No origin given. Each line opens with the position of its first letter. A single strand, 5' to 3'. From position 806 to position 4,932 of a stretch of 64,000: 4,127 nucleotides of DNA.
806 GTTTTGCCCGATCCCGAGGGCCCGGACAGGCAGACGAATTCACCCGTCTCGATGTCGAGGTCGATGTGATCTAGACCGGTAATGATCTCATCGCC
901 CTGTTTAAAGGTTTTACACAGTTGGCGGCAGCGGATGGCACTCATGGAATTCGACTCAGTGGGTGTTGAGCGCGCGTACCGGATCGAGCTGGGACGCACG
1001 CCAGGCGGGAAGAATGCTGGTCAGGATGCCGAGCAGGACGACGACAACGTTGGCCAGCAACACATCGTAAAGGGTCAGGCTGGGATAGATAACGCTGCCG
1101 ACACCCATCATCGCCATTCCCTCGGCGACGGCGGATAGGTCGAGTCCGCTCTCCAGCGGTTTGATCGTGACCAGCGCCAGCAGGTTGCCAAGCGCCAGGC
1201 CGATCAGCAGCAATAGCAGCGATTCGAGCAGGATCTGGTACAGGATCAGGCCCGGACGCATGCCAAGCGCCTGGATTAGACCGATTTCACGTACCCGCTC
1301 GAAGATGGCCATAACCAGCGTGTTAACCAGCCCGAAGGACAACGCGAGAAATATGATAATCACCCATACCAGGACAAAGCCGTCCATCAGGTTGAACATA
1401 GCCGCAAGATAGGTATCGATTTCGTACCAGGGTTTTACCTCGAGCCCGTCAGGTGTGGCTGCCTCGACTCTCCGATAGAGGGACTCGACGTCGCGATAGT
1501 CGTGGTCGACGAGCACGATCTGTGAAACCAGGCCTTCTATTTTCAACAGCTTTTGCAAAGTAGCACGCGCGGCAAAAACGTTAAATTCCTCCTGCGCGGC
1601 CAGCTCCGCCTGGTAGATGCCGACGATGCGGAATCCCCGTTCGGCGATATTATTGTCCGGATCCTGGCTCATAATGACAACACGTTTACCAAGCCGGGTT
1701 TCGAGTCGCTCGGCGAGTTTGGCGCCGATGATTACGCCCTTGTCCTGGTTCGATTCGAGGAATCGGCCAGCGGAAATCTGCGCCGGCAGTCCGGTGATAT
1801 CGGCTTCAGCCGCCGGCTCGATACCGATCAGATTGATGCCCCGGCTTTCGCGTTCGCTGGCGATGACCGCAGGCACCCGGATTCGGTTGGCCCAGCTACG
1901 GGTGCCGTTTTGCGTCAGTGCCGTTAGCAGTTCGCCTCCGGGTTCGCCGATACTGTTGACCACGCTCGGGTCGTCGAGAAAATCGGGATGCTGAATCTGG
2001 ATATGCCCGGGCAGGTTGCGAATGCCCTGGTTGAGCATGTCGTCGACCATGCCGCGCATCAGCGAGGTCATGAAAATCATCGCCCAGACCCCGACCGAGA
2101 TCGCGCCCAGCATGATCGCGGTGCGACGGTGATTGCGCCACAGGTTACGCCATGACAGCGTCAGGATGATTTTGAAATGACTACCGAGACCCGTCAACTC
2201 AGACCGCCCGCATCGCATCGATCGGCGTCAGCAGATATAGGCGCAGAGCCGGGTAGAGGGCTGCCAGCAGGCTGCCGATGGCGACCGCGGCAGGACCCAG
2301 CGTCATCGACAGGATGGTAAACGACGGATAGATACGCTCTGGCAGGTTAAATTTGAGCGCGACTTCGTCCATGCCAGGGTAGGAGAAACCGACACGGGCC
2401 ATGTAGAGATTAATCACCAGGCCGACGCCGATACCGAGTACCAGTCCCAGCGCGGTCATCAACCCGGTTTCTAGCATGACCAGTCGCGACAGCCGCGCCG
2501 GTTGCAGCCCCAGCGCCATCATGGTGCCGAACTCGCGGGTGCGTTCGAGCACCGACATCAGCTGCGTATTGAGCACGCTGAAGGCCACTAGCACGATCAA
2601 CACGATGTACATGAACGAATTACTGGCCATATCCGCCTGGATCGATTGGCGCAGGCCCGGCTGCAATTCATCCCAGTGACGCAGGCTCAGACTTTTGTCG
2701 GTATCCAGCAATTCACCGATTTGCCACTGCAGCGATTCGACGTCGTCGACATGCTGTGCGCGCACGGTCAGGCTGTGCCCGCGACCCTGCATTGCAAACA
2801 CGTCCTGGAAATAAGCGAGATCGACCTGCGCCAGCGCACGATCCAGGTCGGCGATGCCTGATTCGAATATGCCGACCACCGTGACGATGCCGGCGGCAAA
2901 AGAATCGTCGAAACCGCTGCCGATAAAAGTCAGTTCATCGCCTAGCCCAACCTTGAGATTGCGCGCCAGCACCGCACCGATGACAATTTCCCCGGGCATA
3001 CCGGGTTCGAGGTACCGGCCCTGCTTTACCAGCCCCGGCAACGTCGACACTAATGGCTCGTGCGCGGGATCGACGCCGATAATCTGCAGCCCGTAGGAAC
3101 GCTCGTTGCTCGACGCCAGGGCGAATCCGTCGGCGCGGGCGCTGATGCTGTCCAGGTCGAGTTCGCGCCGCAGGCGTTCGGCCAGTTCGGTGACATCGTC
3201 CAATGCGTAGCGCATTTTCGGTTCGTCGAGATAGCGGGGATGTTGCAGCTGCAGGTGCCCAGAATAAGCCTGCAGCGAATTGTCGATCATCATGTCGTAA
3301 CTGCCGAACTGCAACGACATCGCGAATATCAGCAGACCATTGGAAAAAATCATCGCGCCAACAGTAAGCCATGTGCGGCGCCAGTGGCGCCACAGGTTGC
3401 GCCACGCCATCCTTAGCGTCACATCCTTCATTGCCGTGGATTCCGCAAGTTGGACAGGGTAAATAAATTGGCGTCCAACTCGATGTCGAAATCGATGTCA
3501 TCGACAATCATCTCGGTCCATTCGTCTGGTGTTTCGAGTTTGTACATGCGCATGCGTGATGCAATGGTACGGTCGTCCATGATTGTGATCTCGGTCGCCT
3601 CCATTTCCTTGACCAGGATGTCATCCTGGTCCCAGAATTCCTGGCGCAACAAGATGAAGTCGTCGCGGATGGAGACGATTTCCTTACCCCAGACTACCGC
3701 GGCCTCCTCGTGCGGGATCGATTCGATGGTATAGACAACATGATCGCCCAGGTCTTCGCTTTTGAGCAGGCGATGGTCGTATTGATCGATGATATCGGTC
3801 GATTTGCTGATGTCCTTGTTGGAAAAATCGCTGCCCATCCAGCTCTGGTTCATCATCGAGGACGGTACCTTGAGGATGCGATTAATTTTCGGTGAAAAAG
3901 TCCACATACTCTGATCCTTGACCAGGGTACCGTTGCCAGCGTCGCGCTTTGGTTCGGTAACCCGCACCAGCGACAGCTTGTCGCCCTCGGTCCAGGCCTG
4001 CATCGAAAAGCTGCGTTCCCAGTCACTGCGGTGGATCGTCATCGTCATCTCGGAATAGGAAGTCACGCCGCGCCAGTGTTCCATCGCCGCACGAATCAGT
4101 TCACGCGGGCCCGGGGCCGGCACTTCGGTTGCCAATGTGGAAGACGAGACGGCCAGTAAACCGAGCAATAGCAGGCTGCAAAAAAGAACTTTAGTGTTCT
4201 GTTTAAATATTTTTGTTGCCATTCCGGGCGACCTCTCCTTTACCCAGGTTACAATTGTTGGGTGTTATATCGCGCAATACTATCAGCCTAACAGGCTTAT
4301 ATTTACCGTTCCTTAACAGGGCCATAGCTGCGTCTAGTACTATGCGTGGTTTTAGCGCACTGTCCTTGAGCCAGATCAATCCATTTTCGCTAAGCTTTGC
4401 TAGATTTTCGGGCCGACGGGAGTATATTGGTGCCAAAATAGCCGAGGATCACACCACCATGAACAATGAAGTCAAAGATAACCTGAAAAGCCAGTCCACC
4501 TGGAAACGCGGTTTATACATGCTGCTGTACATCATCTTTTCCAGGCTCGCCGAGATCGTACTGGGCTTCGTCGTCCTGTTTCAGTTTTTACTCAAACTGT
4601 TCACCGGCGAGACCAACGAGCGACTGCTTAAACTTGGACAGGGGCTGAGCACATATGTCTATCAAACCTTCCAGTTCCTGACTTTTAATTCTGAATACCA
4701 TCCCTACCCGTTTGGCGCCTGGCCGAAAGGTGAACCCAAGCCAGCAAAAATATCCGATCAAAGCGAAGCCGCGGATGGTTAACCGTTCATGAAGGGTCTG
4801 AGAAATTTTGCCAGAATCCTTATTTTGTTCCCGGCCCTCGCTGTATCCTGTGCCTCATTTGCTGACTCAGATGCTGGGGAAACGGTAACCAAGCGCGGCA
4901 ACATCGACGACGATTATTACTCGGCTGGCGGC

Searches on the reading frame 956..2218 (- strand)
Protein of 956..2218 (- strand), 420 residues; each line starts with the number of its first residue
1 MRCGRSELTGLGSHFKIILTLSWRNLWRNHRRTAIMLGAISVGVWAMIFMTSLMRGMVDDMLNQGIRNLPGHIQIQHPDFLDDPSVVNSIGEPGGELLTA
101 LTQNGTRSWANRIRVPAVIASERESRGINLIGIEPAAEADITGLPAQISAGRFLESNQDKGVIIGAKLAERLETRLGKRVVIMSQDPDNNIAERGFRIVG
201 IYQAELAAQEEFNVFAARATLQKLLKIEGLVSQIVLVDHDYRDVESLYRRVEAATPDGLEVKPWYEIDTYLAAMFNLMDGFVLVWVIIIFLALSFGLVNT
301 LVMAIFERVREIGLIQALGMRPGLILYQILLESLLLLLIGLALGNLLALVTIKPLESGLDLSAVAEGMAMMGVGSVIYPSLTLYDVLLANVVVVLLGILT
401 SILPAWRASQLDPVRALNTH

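Call 8: search_protein_families(library=pfam, proteins=[window:956-2218:-], max_evalue=0.00001)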
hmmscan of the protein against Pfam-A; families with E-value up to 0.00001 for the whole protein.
window:956-2218:- (420 aa): 2 families
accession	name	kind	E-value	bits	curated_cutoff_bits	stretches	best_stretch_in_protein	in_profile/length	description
PF12704.14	MacB_PCD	-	2.4e-14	54.6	27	1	33-245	1-198/207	MacB-like periplasmic core domain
PF02687.27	FtsX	-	1.2e-13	51.6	25.5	1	286-413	4-120/120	FtsX-like permease C-terminal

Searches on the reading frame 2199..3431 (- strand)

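Call 8: search_protein_families(library=pfam, proteins=[window:2199-3431:-], max_evalue=0.00001)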
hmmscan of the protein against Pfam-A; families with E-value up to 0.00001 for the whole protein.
window:2199-3431:- (410 aa): 2 families
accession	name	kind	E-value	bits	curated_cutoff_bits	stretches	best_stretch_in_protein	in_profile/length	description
PF02687.27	FtsX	-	9.1e-15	55.2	25.5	1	273-392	2-113/120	FtsX-like permease C-terminal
PF12704.14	MacB_PCD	-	8.7e-13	49.5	27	1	20-238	1-204/207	MacB-like periplasmic core domain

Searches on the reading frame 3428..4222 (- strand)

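Call 8: search_protein_families(library=pfam, proteins=[window:3428-4222:-], max_evalue=0.00001)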
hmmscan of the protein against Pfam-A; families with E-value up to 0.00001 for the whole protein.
window:3428-4222:- (264 aa): 1 family
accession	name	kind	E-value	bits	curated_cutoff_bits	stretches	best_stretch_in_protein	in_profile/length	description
PF17131.11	LolA_like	-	2.7e-47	161.2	30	1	80-260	1-183/184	Outer membrane lipoprotein-sorting protein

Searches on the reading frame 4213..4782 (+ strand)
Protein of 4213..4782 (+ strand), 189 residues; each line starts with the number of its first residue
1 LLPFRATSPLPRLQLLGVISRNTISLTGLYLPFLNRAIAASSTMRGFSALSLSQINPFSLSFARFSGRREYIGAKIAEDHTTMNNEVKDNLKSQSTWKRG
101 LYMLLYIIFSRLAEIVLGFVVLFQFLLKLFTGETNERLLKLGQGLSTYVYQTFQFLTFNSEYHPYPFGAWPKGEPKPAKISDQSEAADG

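Call 8: search_protein_families(library=pfam, proteins=[window:4213-4782:+], max_evalue=0.00001)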
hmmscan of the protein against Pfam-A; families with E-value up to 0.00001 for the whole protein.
window:4213-4782:+ (189 aa): 1 family
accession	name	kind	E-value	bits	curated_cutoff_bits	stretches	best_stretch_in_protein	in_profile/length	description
PF14333.11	DUF4389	-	1.1e-25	89.7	25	1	94-167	2-75/76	Domain of unknown function (DUF4389)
